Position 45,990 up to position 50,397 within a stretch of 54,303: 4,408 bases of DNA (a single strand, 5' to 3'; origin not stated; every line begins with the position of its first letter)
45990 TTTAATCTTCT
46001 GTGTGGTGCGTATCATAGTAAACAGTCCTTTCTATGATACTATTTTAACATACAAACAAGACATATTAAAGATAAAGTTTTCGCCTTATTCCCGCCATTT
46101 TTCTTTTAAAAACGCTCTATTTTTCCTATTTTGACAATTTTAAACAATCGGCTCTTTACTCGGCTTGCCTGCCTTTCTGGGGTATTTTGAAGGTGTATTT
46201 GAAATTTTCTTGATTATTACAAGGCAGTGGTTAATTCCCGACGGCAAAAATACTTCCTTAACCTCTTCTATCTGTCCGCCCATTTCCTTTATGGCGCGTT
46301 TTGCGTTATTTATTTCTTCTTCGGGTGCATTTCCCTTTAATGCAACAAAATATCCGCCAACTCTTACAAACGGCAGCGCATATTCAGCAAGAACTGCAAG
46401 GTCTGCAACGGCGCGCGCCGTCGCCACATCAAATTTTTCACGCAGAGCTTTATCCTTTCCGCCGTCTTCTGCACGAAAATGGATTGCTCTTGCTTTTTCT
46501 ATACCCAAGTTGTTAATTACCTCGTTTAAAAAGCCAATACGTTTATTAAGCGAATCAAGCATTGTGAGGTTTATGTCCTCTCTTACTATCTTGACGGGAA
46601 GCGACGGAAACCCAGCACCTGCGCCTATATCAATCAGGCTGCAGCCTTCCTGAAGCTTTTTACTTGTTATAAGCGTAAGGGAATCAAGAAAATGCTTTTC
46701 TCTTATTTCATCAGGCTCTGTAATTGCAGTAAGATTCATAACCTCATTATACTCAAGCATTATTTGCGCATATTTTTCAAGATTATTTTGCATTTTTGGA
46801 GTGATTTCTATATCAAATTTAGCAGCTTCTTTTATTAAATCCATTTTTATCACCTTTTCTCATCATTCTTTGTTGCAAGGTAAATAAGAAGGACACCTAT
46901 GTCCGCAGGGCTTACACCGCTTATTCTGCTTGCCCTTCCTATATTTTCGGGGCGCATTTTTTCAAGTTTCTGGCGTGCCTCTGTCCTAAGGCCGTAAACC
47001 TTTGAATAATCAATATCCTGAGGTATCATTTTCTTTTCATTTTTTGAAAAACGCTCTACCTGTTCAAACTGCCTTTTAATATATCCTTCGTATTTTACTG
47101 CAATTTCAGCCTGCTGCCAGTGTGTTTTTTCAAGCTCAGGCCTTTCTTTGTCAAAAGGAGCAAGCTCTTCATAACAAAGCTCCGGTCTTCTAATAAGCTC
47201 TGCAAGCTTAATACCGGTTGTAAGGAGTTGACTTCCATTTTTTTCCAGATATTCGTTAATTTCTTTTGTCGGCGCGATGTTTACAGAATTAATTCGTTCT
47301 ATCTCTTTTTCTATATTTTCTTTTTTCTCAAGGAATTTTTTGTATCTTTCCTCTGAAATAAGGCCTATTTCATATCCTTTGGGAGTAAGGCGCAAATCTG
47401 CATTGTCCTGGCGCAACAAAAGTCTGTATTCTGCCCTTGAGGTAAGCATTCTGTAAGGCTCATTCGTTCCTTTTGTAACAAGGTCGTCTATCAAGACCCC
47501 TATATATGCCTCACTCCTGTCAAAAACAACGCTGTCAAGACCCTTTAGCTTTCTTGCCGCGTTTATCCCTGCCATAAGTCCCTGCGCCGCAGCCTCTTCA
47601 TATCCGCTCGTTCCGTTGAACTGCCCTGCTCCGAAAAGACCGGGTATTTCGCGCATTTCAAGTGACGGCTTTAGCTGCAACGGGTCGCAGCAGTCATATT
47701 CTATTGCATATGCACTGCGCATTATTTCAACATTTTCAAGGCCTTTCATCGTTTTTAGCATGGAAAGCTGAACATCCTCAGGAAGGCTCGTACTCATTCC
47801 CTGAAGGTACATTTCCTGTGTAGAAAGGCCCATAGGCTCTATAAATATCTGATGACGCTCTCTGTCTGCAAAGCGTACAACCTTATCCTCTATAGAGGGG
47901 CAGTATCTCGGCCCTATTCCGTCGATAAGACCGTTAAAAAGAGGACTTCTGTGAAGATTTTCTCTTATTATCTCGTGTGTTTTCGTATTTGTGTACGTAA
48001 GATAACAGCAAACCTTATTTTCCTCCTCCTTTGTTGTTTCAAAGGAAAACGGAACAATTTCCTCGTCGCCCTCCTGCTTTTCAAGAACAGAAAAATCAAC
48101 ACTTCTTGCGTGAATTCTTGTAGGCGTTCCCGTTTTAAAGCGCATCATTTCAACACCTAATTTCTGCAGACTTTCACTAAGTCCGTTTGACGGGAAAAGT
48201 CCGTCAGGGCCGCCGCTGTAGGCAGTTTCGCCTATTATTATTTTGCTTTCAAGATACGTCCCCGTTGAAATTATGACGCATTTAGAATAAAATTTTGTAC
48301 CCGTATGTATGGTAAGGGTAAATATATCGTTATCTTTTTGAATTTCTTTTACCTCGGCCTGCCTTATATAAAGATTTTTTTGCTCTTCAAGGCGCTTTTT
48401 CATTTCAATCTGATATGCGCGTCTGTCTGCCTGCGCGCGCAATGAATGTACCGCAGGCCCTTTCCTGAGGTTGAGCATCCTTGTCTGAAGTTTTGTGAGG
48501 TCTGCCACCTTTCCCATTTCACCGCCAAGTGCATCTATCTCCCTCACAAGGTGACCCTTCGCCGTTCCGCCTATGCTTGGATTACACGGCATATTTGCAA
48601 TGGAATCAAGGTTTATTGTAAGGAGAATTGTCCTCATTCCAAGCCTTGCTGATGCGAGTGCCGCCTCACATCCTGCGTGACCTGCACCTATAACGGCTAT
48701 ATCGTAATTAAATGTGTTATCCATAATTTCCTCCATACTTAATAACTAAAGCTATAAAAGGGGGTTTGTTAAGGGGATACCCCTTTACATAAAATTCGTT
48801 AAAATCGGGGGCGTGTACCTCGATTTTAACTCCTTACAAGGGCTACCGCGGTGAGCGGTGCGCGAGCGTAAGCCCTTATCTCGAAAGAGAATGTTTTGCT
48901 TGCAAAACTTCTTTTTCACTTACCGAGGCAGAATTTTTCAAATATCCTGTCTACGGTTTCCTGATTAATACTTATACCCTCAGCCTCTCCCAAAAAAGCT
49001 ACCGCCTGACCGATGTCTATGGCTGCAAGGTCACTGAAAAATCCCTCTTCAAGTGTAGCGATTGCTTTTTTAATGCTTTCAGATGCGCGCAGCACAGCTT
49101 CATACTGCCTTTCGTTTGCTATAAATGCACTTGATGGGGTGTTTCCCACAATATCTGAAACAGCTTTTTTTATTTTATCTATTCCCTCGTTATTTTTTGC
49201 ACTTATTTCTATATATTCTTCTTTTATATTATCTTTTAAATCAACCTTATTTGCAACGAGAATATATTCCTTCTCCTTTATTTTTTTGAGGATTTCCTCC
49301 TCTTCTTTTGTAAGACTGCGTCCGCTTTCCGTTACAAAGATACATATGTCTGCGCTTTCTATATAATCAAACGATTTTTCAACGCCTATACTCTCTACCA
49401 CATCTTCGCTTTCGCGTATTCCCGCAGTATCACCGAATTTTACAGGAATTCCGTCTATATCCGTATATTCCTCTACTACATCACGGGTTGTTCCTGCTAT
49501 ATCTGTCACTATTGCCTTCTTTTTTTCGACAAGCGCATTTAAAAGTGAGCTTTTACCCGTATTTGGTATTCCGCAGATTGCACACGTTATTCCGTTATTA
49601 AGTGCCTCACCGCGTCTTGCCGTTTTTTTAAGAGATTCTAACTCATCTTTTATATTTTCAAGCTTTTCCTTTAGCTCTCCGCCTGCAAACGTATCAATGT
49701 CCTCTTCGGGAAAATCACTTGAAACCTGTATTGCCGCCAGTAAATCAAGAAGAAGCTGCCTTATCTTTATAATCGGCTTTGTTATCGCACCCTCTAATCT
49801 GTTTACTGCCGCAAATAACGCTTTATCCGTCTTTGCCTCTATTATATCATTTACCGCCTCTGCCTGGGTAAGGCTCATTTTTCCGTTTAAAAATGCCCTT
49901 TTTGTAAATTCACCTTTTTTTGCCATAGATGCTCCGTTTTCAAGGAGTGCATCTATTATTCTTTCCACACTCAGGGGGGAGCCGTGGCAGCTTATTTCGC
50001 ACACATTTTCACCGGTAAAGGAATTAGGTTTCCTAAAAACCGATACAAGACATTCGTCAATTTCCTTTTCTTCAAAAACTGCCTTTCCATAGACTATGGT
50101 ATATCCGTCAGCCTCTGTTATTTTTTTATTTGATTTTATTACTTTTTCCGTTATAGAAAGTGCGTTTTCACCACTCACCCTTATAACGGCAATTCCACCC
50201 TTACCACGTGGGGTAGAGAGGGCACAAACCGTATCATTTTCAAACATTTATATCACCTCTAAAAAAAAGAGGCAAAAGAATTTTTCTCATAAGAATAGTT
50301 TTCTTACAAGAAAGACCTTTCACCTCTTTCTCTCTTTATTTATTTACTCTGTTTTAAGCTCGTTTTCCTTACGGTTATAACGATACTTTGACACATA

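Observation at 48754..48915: Repeat copy C fills the mnmE-mnmG spacer and differs from copy B by fully compensated base-pair swaps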

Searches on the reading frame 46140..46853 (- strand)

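Call 38: search_protein_families(library=pfam, proteins=[window:46140-46853:-])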
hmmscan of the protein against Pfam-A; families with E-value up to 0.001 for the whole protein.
window:46140-46853:- (237 aa): 2 families
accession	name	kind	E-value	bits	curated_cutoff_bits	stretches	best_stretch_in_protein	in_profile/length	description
PF02527.21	GidB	-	2.8e-49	167.4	27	1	22-200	2-175/184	rRNA small subunit methyltransferase G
PF13847.12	Methyltransf_31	-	0.00036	20.7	27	1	68-170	2-108/145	Methyltransferase domain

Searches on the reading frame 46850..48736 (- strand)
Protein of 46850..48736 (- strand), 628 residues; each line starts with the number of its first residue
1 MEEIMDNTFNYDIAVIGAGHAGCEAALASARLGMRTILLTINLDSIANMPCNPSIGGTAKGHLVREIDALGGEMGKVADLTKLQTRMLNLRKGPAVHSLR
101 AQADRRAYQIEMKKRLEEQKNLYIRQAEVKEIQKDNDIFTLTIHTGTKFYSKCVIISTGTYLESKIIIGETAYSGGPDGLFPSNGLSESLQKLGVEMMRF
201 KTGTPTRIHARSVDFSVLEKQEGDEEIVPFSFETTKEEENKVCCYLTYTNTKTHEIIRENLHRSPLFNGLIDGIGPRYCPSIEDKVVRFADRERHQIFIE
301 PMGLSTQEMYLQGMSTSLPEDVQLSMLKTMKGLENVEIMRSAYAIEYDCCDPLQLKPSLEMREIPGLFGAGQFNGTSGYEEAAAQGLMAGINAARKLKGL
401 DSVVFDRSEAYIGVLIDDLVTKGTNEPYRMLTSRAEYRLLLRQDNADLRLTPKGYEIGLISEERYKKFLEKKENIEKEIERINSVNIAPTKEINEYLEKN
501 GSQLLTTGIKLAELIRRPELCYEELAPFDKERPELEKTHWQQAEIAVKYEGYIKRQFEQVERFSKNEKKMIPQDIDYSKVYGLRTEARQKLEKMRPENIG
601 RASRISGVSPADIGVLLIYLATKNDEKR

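Call 25: find_related_loci(query=window:46850-48736:-, collection=genome_contigs, flank=2500)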
Query window:46850-48736:- (628 aa) in genome_contigs; peptide patterns used: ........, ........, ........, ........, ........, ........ (x = any residue, [..] = any of these).
600 stretches matched a pattern (row limit reached: there are more); 503 encode a relative of the query (tblastn E <= 1e-3); the best 80 are kept; 80 distinct loci.
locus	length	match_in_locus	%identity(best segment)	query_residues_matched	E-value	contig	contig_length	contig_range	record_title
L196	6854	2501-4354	91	4-621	0e+0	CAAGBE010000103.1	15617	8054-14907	MAG TPA_asm: Clostridia bacterium, isolate HGM11516, WGS project CAAGBE010000000 data, contig: SRS476047_37_k119_489133,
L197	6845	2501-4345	90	5-621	0e+0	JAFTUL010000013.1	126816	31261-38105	MAG: Clostridia bacterium isolate RGIG4160 Roe_deer_Colon-1__c214876, whole genome shotgun sequence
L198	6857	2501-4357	89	5-623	0e+0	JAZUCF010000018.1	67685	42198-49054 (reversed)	MAG: Clostridia bacterium isolate T1900045314_YK20190003.MAGScoT_cleanbin_000025 SGB_6274_k141_793133, whole genome shot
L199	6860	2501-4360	88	4-623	0e+0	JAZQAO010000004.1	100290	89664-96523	MAG: Clostridia bacterium isolate T1900044642_TS20190108.MAGScoT_cleanbin_000087 SGB_1290_k141_1205430, whole genome sho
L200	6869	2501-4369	88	4-624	0e+0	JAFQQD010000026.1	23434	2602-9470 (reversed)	MAG: Clostridia bacterium isolate RGIG2049 Goat_Colon-2__c265043, whole genome shotgun sequence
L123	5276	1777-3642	86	6-627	0e+0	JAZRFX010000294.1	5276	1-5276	MAG: Clostridia bacterium isolate T1900045494_YK20190188.MAGScoT_cleanbin_000014 SGB_7406_k141_210250, whole genome shot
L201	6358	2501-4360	86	4-623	0e+0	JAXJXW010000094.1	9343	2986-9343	MAG: Clostridia bacterium isolate DOME_MAG_7345 7345_C0434_k141_255619, whole genome shotgun sequence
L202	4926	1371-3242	77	4-627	0e+0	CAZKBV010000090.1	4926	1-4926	MAG TPA_asm: uncultured Oscillospiraceae bacterium isolate SRP222994_co1_176 genome assembly, contig: NODE_33128_length_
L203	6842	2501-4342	78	10-622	0e+0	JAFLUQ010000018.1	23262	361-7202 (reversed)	MAG: Oscillospiraceae bacterium isolate HAN083 Seq18, whole genome shotgun sequence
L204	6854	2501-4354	82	5-622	0e+0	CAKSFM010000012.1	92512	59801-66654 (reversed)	MAG: uncultured Clostridia bacterium isolate REFINED_METABAT215_TOP10_CONTIGS_1500_ASSEMBLY_K77_MERGED__Hadza_PheChl_Fib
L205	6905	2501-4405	73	2-623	0e+0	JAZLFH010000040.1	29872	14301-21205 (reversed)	MAG: Clostridia bacterium isolate T1900045005_TA20190067.MAGScoT_cleanbin_000043 SGB_4351_k141_874531, whole genome shot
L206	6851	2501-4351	68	5-623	0e+0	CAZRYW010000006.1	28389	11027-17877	MAG TPA_asm: uncultured Oscillospiraceae bacterium isolate SRP225648_co1_913 genome assembly, contig: NODE_3500_length_2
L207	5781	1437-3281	68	9-623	0e+0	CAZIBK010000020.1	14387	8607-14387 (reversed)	MAG TPA_asm: uncultured Oscillospiraceae bacterium isolate SRP222994_co1_175 genome assembly, contig: NODE_8863_length_1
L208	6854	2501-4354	67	4-623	0e+0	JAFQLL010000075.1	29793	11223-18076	MAG: Clostridia bacterium isolate RGIG1927 Goat_Cecum.Co__c2077572, whole genome shotgun sequence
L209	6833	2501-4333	66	11-620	0e+0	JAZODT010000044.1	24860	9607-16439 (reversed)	MAG: Clostridia bacterium isolate T1900044751_TS20190417.MAGScoT_cleanbin_000018 SGB_2215_k141_3555589, whole genome sho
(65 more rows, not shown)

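Call 38: search_protein_families(library=pfam, proteins=[window:46850-48736:-])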
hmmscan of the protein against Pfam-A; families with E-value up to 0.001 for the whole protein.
window:46850-48736:- (628 aa): 7 families
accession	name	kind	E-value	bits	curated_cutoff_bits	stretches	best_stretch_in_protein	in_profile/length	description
PF01134.28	GIDA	-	9e-167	555.5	22.1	1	12-400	1-390/391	Glucose inhibited division protein A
PF21680.2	GIDA_C_1st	-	2.6e-26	92.6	24.7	1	462-556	1-95/96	tRNA modifying enzyme MnmG/GidA C-terminal helical domain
PF13932.14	SAM_GIDA_C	-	2.2e-25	88.7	27.1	1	561-617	1-57/57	tRNA modifying enzyme MnmG/GidA C-terminal helical bundle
PF07992.20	Pyr_redox_2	-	4.1e-07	30.2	26.1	1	11-159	1-108/291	Pyridine nucleotide-disulphide oxidoreductase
PF13738.12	Pyr_redox_3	-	3.3e-06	27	30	0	109-163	83-137/305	Pyridine nucleotide-disulphide oxidoreductase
PF01266.30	DAO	-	2.5e-05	24.4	27.9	0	95-163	137-207/353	FAD dependent oxidoreductase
PF12831.13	FAD_oxidored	-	6.2e-05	22.9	27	1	12-70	1-49/416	FAD dependent oxidoreductase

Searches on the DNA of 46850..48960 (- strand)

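Call 9: search_rna_families(source=window, start=48700, end=48960, threshold=evalue, max_evalue=10, show_alignments=3)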
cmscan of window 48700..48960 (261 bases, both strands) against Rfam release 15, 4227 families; matches with E-value up to 10: 4.
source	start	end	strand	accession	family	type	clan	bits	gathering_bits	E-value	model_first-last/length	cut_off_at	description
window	48754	48891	+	RF02937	Clostridiales-2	Gene; sRNA;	-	18.2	58.6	0.058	1-82/82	no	Clostridiales-2 RNA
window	48835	48930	-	RF01760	traJ-II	Cis-reg;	-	17.7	40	0.63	1-104/104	no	traJ-II RNA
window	48876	48960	-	RF04318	idnO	Cis-reg;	-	16.6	100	2.8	100-184/206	5'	idnO ncRNA motif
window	48791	48876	-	RF02058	STnc400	Gene;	-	13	80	5.8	1-125/125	no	Gammaproteobacterial sRNA STnc400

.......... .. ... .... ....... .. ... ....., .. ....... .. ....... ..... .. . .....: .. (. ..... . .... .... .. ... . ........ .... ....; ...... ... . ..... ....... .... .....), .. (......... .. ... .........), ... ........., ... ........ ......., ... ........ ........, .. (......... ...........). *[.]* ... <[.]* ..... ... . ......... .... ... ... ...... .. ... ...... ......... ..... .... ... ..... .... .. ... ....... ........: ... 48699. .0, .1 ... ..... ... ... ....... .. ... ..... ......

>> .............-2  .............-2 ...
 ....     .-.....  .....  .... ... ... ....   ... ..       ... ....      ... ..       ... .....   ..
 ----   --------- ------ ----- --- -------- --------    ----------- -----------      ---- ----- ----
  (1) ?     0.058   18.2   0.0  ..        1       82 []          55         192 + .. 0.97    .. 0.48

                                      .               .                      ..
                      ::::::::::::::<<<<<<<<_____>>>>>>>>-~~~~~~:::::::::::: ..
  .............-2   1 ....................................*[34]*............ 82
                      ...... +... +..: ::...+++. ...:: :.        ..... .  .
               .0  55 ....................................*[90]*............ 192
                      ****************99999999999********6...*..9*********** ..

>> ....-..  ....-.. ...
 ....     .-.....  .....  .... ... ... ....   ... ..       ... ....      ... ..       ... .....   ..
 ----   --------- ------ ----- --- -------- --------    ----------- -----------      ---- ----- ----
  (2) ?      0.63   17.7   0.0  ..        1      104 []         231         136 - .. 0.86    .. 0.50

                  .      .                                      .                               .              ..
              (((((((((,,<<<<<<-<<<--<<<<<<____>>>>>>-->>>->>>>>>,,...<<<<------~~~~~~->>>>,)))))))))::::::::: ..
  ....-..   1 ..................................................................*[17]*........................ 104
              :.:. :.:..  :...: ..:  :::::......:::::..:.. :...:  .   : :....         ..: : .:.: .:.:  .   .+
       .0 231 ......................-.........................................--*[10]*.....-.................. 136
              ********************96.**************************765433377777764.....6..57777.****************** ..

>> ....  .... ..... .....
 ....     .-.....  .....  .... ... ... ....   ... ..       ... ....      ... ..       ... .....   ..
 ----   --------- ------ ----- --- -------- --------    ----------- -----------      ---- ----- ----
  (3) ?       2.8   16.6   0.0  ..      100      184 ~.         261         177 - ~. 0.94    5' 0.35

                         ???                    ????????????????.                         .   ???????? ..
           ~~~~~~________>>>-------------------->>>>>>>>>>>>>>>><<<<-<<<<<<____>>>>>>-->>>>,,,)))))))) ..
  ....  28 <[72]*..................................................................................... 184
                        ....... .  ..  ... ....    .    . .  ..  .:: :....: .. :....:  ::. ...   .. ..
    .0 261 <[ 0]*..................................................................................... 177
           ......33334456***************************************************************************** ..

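Call 31: search_rna_families(sources=[L199, L160, L090, L161, L182, L150, L127, L098], threshold=gathering)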
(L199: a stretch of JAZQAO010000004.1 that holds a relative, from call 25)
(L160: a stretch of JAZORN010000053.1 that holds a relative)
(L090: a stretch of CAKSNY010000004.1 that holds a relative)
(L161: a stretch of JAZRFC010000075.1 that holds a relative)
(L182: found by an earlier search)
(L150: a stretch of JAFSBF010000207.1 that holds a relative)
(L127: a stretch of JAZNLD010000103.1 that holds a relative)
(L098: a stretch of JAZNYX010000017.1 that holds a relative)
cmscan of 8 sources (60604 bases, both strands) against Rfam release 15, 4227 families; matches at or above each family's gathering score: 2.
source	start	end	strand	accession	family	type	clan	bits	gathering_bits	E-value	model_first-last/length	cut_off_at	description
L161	4038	4303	+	RF01854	Bacteria_large_SRP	Gene;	CL00003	198.1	60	2.5e-33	1-256/256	no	Bacterial large signal recognition particle RNA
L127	3889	4153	+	RF01854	Bacteria_large_SRP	Gene;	CL00003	198.1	60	2.5e-33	1-256/256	no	Bacterial large signal recognition particle RNA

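Call 49: search_rna_families(source=L199, start=2250, end=2490, threshold=evalue, max_evalue=10, show_alignments=2)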
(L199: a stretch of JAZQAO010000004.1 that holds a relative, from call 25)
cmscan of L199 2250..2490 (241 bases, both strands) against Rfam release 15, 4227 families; matches with E-value up to 10: 3.
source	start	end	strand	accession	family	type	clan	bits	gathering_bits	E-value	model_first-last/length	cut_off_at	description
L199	2407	2471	+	RF04349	Plastid-rps18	Cis-reg;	-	17.7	60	3.9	1-57/57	no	Plastid-rps18 3UTR RNA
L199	2292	2321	-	RF00489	ctRNA_p42d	Gene; antisense;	-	14.8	50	1.6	1-46/46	no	ctRNA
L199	2397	2455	-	RF02937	Clostridiales-2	Gene; sRNA;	-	11.6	58.6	4.7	1-82/82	no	Clostridiales-2 RNA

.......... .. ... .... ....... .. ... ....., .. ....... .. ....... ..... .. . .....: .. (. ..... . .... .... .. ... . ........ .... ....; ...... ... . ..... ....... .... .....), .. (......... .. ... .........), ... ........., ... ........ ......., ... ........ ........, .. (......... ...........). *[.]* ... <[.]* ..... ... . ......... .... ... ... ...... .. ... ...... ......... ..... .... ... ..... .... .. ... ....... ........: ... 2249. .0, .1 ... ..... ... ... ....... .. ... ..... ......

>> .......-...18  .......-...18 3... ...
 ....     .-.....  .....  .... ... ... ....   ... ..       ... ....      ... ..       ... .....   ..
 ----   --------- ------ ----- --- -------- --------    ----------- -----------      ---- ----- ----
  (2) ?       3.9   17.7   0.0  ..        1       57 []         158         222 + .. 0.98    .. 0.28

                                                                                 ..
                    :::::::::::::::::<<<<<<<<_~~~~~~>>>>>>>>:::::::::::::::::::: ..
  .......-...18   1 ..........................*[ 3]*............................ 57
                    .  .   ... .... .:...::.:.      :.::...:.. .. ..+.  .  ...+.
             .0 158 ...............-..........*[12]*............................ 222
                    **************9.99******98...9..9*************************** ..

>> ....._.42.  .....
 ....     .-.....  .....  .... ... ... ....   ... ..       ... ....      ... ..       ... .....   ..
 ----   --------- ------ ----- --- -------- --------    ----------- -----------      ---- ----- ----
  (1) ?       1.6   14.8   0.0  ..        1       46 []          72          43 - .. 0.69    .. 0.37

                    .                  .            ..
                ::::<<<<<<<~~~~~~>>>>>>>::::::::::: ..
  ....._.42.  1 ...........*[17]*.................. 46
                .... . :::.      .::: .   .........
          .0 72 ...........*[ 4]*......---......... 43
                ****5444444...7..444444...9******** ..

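Call 66: build_rna_model(alignment_id=A2, structure=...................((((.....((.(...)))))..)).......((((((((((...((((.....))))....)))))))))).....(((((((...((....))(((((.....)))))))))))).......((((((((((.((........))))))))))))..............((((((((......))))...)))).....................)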
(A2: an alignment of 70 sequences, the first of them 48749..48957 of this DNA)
Model R1 built from alignment A2 (70 sequences, 236 columns); structure: as given.
model positions 207; base pairs 55; branch points 5; effective number of sequences 1.99; information 0.59 bits per position. Calibrated on 0.2 Mb of random sequence (short: E-values are rough).
structure used (alignment columns):
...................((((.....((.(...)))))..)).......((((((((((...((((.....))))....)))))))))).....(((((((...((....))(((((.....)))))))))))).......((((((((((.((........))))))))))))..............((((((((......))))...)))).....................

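Call 67: search_with_rna_model(model_id=R1, source=window, filters=off, max_evalue=10)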
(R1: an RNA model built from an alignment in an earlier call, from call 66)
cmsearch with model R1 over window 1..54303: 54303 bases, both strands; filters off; matches with E-value up to 10: 30.
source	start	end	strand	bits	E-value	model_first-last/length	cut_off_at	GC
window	1755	1961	+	218.1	5e-56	1-207/207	no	0.46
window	37173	37380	+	208.2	2e-53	1-207/207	no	0.44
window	48749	48949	-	184.4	3.8e-47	1-207/207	no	0.44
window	16922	17033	-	30.9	1e-06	1-207/207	no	0.31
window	1791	1831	-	25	3.9e-05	35-75/207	no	0.37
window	37322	37536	-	15.6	0.012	1-207/207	no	0.37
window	16875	17045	+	14.5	0.022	1-207/207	no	0.29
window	1923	1943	-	13.4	0.044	167-187/207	no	0.48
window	37040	37223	-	12.7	0.065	1-207/207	no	0.42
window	48767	48787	+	10.8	0.21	167-187/207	no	0.43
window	1880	1912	-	8.8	0.69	126-158/207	no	0.48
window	48883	48917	+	8.8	0.71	39-73/207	no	0.31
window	48798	48830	+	8.7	0.76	126-158/207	no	0.45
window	42111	42150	-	8.5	0.83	38-74/207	no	0.35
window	7239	7401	-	6.8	2.4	1-207/207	no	0.34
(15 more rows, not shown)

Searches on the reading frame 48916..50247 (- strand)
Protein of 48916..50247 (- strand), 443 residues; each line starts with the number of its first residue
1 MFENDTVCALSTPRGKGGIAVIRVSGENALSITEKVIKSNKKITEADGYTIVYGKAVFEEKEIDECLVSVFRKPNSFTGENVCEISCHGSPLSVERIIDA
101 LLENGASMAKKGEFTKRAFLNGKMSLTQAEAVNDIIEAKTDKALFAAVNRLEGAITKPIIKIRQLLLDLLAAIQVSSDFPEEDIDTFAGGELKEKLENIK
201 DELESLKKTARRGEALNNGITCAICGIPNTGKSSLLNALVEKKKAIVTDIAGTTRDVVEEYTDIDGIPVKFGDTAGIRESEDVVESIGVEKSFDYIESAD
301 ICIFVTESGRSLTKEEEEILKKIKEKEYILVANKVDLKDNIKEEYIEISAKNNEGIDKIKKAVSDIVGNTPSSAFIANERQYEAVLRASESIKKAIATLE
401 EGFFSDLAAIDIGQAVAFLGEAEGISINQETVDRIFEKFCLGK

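Call 28: find_encoding_contigs(protein=window:48916-50247:-, flank=1500, max_places=10)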
Protein window:48916-50247:- (443 aa): no gene with exactly this product is on record in the collection.

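Call 38: search_protein_families(library=pfam, proteins=[window:48916-50247:-])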
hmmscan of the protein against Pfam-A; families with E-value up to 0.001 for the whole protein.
window:48916-50247:- (443 aa): 5 families
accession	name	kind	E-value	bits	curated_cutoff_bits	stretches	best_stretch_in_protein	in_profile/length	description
PF12631.12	MnmE_helical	-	2.4e-48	165.5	40.1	1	126-440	1-211/211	MnmE helical domain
PF10396.14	TrmE_N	-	6.1e-41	139.7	29.8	1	6-123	1-117/117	GTP-binding protein TrmE N-terminus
PF01926.29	MMR_HSR1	-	6.2e-25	87.9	21.9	1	222-334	2-113/113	50S ribosome-binding GTPase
PF02421.24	FeoB_N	-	6e-07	29.5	27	1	221-336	2-116/156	Ferrous iron transport protein B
PF00350.29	Dynamin_N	-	7.1e-06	26.6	27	0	223-257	2-35/168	Dynamin family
